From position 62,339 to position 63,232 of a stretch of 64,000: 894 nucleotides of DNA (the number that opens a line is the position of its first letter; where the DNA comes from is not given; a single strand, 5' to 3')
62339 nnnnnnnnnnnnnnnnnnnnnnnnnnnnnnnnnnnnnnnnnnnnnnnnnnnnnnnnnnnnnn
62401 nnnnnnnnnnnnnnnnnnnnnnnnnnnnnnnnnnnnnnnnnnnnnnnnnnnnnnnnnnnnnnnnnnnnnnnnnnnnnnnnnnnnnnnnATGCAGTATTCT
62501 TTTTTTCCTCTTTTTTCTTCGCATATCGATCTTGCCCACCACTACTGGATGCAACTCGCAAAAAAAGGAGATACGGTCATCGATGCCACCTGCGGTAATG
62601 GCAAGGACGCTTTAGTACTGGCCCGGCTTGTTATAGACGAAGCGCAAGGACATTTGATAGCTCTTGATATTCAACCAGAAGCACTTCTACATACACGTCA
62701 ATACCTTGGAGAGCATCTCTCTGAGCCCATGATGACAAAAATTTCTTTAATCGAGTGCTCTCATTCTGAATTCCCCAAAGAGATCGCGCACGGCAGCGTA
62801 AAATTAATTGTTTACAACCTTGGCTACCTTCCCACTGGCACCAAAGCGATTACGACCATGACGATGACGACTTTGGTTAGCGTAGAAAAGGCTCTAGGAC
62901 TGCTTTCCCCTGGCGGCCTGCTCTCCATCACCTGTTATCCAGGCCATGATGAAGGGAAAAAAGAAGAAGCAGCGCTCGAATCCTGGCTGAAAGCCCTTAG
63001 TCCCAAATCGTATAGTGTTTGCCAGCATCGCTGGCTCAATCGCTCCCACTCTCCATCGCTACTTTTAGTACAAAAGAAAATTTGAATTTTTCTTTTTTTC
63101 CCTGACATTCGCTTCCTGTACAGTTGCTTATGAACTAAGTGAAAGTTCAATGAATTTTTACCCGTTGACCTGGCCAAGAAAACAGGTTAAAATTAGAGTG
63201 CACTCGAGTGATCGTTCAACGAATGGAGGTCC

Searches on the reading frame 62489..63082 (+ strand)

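Call 4: search_protein_families(library=pfam, proteins=[window:62489-63082:+], max_evalue=1)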
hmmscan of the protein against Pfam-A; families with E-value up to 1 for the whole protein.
window:62489-63082:+ (198 aa): 8 families
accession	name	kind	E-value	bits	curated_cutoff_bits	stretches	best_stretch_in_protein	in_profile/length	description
PF06962.18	rRNA_methylase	-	6.9e-40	136.6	22.7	1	57-194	2-135/137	Putative rRNA methylase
PF13847.12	Methyltransf_31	-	9.8e-09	35.5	27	1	25-151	2-113/145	Methyltransferase domain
PF13649.12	Methyltransf_25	-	2.8e-05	25.1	27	1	30-115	1-78/97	Methyltransferase domain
PF04445.19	SAM_MT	-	0.0019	18.1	26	1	28-101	73-146/230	Putative SAM-dependent methyltransferase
PF01209.24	Ubie_methyltran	-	0.0057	16.5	20.1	1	23-122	44-137/233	ubiE/COQ5 methyltransferase family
PF13578.12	Methyltransf_24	-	0.016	16.5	26.3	1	35-122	3-87/105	Methyltransferase domain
PF13679.12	Methyltransf_32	-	0.074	13.4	27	1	24-72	23-72/143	Methyltransferase domain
PF08242.18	Methyltransf_12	-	0.14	13.3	30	1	32-76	2-43/98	Methyltransferase domain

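Call 5: search_protein_families(library=ncbifam, proteins=[window:62489-63082:+], max_evalue=1)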
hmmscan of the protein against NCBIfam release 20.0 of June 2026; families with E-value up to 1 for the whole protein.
window:62489-63082:+ (198 aa): 15 families
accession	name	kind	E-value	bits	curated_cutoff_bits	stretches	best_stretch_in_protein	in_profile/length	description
NF053511.1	tRNA_U34_MnmM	equivalog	4.2e-53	179.6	135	1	12-197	3-182/183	tRNA 5-(aminomethyl)-2-thiouridylate-methyltransferase MnmM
NF041537.1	ArsM_AhpD_UU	exception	7.4e-08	31.5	510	1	24-111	74-157/345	arsenite methyltransferase/AhpD domain selenoprotein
NF047649.1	MTase_UXPK_star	exception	3.9e-05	22.8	460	1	25-74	76-123/283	methyltransferase/UXPK-star double selenoprotein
NF041536.1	ArsM_DUF2284_UU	exception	0.0008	17.9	575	1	24-73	74-121/459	arsenite methyltransferase/DUF2284 domain selenoprotein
NF008823.0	PRK11873.1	subfamily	0.00093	18.8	263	1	25-71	76-120/272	arsenite methyltransferase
NF040538.1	methyl_ArsM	equivalog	0.0012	18.1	500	1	22-70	57-103/356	arsinothricin biosynthesis methyltransferase ArsM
NF043040.1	corrin_prot_MT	hypoth_equivalog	0.003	17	180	1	18-111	32-118/216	corrinoid protein-associated methyltransferase CpaM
NF011529.0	PRK14968.1-3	equivalog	0.0049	16.3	162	1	24-119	32-114/198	putative methyltransferase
TIGR04074.1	bacter_Hen1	equivalog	0.029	12.9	340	1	27-91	283-345/462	3' terminal RNA ribose 2'-O-methyltransferase Hen1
NF001244.0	PRK00216.1-5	equivalog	0.03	13.6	216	1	24-90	46-107/236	bifunctional demethylmenaquinone methyltransferase/2-methoxy-6-polyprenyl-1,4-benzoquinol methylase UbiE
NF011527.0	PRK14968.1-1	equivalog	0.042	13.6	242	1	24-119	32-109/192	putative methyltransferase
TIGR02752.1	MenG_heptapren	equivalog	0.047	13.2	419.85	1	24-96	43-109/231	demethylmenaquinone methyltransferase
NF001243.0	PRK00216.1-4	equivalog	0.065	12.6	235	1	24-115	45-130/237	demethylmenaquinone methyltransferase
NF001556.0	PRK00377.1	equivalog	0.09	12.5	238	1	25-94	39-103/198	cobalt-precorrin-6Y C(15)-methyltransferase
TIGR00438.1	rrmJ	equivalog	0.18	11.3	300.15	1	22-66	28-70/188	23S rRNA (uridine(2552)-2'-O)-methyltransferase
